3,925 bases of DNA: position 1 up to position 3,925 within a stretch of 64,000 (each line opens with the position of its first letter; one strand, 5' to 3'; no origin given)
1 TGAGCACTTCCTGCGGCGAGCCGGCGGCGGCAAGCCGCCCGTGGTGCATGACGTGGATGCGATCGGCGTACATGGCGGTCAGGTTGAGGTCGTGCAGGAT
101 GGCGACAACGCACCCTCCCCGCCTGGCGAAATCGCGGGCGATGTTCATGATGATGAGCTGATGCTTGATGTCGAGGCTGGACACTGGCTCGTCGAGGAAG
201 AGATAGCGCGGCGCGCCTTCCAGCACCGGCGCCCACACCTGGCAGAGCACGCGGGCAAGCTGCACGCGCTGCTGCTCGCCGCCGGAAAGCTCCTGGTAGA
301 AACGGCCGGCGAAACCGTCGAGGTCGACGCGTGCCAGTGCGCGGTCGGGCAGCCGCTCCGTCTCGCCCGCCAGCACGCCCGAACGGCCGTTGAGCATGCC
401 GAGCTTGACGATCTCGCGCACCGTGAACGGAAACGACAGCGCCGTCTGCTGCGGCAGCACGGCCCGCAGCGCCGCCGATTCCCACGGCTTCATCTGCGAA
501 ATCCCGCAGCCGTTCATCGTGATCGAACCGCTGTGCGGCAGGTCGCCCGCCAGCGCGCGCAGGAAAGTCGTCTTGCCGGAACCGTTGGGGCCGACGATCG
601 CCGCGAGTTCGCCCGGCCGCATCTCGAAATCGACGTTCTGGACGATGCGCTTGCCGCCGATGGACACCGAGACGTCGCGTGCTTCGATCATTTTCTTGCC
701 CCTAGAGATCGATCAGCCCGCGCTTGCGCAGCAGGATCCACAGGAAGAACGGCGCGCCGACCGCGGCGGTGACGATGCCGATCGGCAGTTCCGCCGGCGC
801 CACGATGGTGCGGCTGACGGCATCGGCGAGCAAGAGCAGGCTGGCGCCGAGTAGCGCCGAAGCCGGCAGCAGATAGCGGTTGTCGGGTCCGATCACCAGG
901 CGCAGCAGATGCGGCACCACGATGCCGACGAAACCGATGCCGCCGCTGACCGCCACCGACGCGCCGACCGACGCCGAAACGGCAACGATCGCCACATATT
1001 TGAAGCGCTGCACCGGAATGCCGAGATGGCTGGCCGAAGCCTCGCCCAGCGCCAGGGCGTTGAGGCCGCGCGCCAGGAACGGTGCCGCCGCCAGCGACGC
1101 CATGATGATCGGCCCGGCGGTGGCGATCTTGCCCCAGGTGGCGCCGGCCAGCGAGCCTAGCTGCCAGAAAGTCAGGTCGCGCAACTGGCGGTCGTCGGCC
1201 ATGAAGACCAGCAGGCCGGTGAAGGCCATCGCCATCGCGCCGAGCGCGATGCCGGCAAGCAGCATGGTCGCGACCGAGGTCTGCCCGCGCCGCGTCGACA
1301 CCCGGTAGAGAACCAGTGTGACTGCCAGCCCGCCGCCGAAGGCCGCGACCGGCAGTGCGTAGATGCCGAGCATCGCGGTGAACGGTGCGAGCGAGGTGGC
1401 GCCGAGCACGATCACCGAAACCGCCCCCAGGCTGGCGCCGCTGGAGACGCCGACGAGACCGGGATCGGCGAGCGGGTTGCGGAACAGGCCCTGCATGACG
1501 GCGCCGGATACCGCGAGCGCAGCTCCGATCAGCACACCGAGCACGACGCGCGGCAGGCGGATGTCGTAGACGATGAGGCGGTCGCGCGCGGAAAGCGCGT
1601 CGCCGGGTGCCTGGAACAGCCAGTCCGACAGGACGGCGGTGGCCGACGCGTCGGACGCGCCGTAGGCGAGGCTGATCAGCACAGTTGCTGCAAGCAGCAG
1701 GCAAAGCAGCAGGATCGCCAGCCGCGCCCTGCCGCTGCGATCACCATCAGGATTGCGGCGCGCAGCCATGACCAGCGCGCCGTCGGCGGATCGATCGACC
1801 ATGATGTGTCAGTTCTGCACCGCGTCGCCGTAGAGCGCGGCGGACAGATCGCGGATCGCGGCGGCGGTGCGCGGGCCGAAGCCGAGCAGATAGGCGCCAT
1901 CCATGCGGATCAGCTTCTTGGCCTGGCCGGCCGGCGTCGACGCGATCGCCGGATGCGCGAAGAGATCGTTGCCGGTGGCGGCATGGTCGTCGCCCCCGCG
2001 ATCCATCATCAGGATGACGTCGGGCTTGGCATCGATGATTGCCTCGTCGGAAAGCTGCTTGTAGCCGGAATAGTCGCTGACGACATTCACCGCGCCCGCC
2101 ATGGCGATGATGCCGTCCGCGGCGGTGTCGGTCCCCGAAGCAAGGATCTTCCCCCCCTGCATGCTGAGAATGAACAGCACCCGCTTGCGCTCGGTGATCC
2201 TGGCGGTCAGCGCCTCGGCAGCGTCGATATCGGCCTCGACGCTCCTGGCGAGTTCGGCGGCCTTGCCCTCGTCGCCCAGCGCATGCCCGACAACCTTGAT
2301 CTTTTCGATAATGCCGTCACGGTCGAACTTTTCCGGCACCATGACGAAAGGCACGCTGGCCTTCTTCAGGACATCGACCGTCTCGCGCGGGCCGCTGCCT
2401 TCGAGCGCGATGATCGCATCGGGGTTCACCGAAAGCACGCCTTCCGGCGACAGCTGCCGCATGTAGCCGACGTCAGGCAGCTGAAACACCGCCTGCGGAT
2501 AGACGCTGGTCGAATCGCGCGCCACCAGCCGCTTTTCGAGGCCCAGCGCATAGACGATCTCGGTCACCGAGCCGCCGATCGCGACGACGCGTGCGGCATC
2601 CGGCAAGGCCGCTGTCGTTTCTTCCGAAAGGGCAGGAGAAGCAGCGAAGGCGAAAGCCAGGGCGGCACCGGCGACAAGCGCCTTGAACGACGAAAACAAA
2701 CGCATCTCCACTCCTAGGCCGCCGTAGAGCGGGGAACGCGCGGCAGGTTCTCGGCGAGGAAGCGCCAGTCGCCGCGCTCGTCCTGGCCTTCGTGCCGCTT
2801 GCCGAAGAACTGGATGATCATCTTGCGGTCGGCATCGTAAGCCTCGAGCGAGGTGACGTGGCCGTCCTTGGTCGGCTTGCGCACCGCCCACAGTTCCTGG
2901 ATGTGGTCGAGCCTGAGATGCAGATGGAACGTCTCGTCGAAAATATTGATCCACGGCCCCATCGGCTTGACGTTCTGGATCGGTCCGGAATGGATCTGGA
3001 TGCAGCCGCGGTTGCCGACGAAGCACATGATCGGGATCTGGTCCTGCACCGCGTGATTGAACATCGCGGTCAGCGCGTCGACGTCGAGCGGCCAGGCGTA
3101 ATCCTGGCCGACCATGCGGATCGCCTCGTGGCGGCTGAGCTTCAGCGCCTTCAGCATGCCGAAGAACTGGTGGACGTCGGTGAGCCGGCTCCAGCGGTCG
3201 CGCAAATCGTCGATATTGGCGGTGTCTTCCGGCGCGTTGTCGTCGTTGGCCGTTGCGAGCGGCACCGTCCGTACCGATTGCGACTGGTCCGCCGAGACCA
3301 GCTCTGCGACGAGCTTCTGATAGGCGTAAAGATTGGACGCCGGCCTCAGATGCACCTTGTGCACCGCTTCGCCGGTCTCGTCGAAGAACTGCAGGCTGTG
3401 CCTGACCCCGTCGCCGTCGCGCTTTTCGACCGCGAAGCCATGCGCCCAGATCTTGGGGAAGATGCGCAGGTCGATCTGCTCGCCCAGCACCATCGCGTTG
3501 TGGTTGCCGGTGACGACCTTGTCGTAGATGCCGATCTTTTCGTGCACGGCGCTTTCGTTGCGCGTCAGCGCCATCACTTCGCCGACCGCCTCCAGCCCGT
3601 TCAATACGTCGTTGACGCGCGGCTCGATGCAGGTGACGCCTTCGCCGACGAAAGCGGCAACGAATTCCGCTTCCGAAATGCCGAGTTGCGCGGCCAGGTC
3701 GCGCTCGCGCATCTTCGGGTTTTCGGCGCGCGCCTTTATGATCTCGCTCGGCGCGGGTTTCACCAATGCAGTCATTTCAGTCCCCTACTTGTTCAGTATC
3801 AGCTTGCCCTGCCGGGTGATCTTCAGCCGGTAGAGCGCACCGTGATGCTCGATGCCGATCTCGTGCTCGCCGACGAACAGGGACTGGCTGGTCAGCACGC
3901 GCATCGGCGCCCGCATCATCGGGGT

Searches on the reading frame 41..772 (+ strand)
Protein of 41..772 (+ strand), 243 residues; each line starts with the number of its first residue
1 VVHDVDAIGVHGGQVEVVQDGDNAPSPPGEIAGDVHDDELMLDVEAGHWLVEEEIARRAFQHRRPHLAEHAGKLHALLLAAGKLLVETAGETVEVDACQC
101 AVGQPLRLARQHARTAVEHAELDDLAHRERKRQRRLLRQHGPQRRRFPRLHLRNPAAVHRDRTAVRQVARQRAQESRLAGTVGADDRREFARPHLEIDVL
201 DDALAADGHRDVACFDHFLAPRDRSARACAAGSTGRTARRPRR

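Call 5: search_protein_families(library=pfam, proteins=[window:41-772:+], max_evalue=0.01)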
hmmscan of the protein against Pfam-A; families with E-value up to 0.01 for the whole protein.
window:41-772:+ (243 aa): 0 families

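Call 6: search_protein_families(library=ncbifam, proteins=[window:41-772:+], max_evalue=0.01)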
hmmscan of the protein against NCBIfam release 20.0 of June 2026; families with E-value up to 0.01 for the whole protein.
window:41-772:+ (243 aa): 0 families

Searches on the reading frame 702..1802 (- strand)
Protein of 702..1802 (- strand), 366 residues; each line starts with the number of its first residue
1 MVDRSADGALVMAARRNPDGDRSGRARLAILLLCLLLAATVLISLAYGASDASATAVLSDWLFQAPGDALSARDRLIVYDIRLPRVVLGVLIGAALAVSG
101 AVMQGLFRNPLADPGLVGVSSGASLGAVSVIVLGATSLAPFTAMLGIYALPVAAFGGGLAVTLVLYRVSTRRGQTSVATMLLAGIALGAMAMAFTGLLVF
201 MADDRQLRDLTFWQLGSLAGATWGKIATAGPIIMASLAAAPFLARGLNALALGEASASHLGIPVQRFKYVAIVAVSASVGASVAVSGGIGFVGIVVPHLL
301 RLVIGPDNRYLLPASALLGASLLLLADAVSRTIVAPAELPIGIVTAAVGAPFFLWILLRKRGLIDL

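Call 5: search_protein_families(library=pfam, proteins=[window:702-1802:-], max_evalue=0.01)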
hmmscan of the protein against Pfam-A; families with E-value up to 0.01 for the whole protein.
window:702-1802:- (366 aa): 1 family
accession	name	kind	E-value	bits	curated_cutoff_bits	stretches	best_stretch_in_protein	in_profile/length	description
PF01032.23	FecCD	-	1.5e-93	313.7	26.5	1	36-359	1-311/311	FecCD transport family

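Call 6: search_protein_families(library=ncbifam, proteins=[window:702-1802:-], max_evalue=0.01)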
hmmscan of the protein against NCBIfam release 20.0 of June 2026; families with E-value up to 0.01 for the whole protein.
window:702-1802:- (366 aa): 17 families
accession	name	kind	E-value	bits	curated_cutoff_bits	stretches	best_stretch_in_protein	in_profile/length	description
NF003001.0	PRK03784.1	equivalog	1.6e-87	293.8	334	1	26-361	15-329/332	vitamin B12 ABC transporter permease BtuC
NF007081.0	PRK09535.1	equivalog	5.8e-83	279.2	461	1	71-360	84-361/366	vitamin B12 ABC transporter permease BtuC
TIGR03869.1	F420-0_ABCperm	hypoth_equivalog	8.8e-74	248.7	437.35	1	37-362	2-323/325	putative F420-0 ABC transporter permease subunit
NF007299.0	PRK09777.1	equivalog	1e-65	222.1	406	1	30-361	6-318/318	Fe(3+) dicitrate ABC transporter permease subunit FecD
NF007872.0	PRK10577.2-3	equivalog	2.4e-64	217.9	727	2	23-332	16-303/676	Fe(3+)-hydroxamate ABC transporter permease FhuB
NF008407.0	PRK11228.1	equivalog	7.4e-63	212.4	396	1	71-360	47-329/330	iron-dicitrate ABC transporter permease FecC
NF007871.0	PRK10577.2-2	equivalog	5.5e-58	197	899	1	28-360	359-676/679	Fe(3+)-hydroxamate ABC transporter permease FhuB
NF007867.0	PRK10577.1-3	subfamily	1.1e-57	195.9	849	1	22-361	376-706/710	Fe(3+)-hydroxamate ABC transporter permease FhuB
NF007760.0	PRK10441.1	equivalog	3.1e-56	190.9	428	1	29-361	12-330/335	Fe(3+)-siderophore ABC transporter permease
NF007866.0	PRK10577.1-2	equivalog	1.6e-51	175.5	554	1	32-360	358-663/666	Fe(3+)-hydroxamate ABC transporter permease FhuB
NF007759.0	PRK10440.1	equivalog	3.5e-50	171.1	422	1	29-360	11-326/330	iron-enterobactin ABC transporter permease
NF007873.0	PRK10577.2-4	equivalog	2.7e-44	151.9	1012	1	31-357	331-640/646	Fe(3+)-hydroxamate ABC transporter permease FhuB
NF007870.0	PRK10577.2-1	equivalog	1.1e-43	149.8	1355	1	68-362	390-674/678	Fe(3+)-hydroxamate ABC transporter permease FhuB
NF007869.0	PRK10577.1-6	equivalog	3.8e-40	138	954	1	28-358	375-692/703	Fe(3+)-hydroxamate ABC transporter permease FhuB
NF007868.0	PRK10577.1-5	equivalog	4.2e-35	121.3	943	2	132-360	430-663/666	Fe(3+)-hydroxamate ABC transporter permease FhuB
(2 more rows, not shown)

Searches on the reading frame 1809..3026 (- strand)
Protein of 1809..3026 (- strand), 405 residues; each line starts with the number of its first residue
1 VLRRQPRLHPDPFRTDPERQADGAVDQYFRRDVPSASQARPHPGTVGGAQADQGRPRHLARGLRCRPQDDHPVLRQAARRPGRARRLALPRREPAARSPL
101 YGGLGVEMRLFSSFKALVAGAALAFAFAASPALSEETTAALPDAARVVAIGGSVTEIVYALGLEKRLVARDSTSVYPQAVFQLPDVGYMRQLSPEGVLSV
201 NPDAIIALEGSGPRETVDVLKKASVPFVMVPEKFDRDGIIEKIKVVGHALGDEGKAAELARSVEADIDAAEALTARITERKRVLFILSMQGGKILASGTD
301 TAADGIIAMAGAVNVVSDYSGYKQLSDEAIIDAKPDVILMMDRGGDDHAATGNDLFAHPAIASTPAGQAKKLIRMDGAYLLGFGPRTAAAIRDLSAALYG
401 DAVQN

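Call 5: search_protein_families(library=pfam, proteins=[window:1809-3026:-], max_evalue=0.01)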
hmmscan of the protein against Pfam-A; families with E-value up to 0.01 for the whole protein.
window:1809-3026:- (405 aa): 1 family
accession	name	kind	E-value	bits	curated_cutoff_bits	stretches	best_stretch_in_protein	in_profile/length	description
PF01497.23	Peripla_BP_2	-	2.2e-35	122.6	27.5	1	147-377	1-233/235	Periplasmic binding protein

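Call 6: search_protein_families(library=ncbifam, proteins=[window:1809-3026:-], max_evalue=0.01)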
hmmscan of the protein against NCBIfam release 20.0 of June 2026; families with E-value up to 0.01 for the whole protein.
window:1809-3026:- (405 aa): 6 families
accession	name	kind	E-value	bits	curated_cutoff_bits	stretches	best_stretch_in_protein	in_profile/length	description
TIGR04281.1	peripla_PGF_1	equivalog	1.4e-23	83.6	325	1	145-403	22-269/330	PGF-CTERM-anchored ABC transporter substrate-binding protein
NF002894.0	PRK03379.1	equivalog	1.7e-16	60.2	234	1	128-341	7-215/266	vitamin B12 ABC transporter substrate-binding protein BtuF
TIGR03868.1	F420-O_ABCperi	hypoth_equivalog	8.2e-13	48.2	392.4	1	144-398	17-284/287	putative F420-0 ABC transporter substrate-binding protein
TIGR03659.1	IsdE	equivalog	1.2e-12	47.7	298.65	1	138-348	32-238/292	heme ABC transporter substrate-binding protein IsdE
NF052484.1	sider_BP_EitA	equivalog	7.9e-07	28.5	640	0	144-206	36-102/328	siderophore ABC transporter substrate-binding protein EitA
NF047879.1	catechol_SstD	exception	7.5e-06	25.2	450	1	186-376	121-317/343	ferrated catecholamine ABC transporter substrate-binding lipoprotein SstD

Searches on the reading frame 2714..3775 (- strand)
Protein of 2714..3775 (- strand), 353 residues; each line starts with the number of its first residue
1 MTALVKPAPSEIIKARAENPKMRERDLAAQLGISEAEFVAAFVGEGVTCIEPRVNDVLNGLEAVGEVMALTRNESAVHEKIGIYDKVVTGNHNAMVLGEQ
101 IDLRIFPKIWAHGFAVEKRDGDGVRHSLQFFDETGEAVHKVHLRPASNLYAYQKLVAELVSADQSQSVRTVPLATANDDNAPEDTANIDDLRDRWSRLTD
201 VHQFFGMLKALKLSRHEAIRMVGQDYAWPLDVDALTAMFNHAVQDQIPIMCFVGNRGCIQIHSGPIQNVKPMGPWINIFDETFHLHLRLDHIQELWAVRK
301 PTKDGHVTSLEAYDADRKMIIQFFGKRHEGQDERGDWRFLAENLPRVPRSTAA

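Call 5: search_protein_families(library=pfam, proteins=[window:2714-3775:-], max_evalue=0.01)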
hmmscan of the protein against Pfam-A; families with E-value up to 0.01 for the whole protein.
window:2714-3775:- (353 aa): 2 families
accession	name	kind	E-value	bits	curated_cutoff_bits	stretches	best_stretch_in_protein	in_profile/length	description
PF05171.18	HemS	-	5.4e-86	285.4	24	2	212-344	1-128/128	Haemin-degrading HemS.ChuX domain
PF06228.19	ChuX_HutX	-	2e-61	206.2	25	2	28-155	1-134/134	Haem utilisation ChuX/HutX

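Call 6: search_protein_families(library=ncbifam, proteins=[window:2714-3775:-], max_evalue=0.01)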
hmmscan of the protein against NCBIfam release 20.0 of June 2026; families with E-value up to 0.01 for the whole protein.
window:2714-3775:- (353 aa): 1 family
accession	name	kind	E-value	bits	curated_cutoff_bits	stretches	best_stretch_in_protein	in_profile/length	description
TIGR04108.1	HutX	equivalog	2.4e-12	46.9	110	2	17-143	6-135/154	heme utilization cystosolic carrier protein HutX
